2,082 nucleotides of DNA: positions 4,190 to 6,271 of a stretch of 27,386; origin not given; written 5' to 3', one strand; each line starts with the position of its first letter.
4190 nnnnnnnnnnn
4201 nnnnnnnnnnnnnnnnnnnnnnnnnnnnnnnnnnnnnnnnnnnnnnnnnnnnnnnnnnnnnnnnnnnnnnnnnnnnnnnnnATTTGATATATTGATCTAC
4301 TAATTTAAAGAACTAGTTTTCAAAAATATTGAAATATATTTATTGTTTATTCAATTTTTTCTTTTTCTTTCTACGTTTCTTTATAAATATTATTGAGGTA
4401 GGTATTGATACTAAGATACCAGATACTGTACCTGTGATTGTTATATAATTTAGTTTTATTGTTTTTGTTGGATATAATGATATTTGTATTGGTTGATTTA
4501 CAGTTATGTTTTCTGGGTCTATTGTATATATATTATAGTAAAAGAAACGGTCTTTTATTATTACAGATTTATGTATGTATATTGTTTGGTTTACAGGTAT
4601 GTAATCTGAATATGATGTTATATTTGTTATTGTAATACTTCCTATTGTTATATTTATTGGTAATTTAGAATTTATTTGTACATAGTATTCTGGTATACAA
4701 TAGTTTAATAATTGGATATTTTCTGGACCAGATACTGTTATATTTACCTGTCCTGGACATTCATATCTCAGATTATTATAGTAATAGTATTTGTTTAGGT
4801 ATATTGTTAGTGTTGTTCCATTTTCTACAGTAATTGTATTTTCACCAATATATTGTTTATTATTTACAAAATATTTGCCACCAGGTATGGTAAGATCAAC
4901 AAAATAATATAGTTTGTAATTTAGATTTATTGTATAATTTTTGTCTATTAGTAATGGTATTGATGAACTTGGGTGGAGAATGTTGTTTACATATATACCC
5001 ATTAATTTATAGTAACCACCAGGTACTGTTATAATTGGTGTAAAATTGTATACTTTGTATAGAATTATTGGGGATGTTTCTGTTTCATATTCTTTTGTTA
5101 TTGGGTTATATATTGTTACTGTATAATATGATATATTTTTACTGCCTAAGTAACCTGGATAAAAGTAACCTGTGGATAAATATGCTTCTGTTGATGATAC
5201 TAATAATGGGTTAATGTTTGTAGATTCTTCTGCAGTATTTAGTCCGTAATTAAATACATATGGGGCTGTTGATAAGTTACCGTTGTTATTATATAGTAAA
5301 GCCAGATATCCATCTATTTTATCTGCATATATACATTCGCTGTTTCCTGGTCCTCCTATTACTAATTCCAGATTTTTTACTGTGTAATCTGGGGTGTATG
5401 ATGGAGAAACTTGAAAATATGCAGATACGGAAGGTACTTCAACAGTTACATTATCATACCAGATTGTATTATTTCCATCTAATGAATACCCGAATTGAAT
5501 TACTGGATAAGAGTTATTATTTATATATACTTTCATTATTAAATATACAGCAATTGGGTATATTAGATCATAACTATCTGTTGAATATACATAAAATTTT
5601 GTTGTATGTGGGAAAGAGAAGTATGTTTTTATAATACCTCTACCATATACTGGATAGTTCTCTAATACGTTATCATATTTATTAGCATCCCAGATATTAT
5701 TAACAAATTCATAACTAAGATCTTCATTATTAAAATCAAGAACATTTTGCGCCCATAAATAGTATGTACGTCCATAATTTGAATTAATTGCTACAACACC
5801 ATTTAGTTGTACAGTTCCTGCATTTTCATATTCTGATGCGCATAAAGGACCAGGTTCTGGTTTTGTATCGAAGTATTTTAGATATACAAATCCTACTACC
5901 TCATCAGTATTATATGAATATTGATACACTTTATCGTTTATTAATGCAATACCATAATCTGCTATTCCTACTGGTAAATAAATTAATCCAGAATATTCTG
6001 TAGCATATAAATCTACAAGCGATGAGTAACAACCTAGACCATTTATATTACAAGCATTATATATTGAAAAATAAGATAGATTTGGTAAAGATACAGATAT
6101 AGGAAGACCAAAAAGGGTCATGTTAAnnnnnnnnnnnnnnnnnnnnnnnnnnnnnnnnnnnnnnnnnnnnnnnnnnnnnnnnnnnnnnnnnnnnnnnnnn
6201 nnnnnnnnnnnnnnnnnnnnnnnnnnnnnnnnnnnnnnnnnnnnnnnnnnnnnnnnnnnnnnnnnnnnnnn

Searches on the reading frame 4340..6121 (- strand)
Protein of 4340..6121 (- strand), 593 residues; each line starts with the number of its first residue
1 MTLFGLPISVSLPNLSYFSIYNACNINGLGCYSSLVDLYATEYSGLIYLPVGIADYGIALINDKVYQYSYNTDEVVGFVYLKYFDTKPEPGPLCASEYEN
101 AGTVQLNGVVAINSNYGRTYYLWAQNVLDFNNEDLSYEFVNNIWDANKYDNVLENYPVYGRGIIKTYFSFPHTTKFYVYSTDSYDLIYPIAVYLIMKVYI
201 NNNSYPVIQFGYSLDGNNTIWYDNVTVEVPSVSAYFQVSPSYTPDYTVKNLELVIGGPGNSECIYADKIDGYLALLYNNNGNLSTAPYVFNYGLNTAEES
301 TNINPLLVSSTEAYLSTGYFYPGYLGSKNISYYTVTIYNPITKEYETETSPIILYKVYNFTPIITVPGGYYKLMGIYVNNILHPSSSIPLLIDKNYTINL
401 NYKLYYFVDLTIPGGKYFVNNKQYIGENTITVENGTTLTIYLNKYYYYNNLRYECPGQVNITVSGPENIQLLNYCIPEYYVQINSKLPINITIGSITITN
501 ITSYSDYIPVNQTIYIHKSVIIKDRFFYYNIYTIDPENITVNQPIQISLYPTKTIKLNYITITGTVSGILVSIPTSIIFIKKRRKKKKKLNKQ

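Call 50: search_protein_families(library=pfam, proteins=[window:4340-6121:-], max_evalue=0.01)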
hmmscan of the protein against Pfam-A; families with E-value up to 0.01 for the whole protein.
window:4340-6121:- (593 aa): 1 family
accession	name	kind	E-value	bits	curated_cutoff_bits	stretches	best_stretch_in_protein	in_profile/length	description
PF05317.16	Thermopsin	-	1.5e-51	175.8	25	1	43-303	13-256/256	Thermopsin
